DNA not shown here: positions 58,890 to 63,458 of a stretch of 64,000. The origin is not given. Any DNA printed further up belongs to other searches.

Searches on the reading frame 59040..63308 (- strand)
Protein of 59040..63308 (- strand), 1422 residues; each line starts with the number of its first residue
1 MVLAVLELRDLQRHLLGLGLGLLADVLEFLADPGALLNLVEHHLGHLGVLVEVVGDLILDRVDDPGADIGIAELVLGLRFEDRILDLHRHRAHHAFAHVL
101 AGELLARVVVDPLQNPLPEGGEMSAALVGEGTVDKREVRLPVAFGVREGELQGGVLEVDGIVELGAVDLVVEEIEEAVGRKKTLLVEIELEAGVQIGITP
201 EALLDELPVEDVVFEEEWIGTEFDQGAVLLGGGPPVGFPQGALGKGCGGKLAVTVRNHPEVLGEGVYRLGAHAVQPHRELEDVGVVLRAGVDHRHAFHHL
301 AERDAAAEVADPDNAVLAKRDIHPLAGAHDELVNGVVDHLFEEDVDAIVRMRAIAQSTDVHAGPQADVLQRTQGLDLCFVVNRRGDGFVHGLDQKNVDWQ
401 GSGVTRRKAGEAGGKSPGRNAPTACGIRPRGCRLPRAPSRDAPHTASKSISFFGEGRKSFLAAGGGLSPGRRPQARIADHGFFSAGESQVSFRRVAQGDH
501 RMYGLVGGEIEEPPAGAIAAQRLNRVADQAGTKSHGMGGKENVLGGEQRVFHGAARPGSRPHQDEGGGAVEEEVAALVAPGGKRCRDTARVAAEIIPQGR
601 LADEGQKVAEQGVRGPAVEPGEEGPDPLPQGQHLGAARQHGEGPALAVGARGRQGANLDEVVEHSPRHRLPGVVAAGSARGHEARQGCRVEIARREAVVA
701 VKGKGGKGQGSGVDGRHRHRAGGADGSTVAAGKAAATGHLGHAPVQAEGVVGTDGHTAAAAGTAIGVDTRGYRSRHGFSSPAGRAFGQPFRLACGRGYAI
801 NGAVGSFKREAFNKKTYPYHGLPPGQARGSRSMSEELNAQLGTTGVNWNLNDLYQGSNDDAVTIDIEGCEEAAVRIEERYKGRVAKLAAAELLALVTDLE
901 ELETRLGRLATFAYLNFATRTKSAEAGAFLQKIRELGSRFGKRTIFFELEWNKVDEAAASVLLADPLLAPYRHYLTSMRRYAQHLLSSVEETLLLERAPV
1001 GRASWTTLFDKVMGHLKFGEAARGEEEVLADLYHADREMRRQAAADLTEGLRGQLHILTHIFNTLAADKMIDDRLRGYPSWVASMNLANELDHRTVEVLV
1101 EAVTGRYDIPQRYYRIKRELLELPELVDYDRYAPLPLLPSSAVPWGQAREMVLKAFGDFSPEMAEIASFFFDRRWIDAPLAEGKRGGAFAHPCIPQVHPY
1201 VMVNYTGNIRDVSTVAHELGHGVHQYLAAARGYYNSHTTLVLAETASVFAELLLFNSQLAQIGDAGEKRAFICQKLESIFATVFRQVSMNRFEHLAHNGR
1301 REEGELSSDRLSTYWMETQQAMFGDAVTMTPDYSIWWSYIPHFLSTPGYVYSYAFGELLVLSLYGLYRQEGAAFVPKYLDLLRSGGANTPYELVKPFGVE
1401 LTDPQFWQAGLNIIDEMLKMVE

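Call 78: search_protein_families(library=ncbifam, proteins=[window:59040-63308:-], max_evalue=1e-10)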
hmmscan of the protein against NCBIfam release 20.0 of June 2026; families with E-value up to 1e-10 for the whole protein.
window:59040-63308:- (1422 aa): 3 families
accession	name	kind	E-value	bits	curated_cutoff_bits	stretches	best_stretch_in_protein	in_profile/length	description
TIGR02290.1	M3_fam_3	subfamily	1.1e-165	553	561.7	1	847-1419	1-582/587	M3 family oligoendopeptidase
TIGR00181.1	pepF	equivalog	2e-89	301.1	490.55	1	847-1421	9-588/591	oligoendopeptidase F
TIGR02289.1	M3_not_pepF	subfamily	8.9e-18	64.2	442.35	1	1025-1400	146-526/549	M3 family oligoendopeptidase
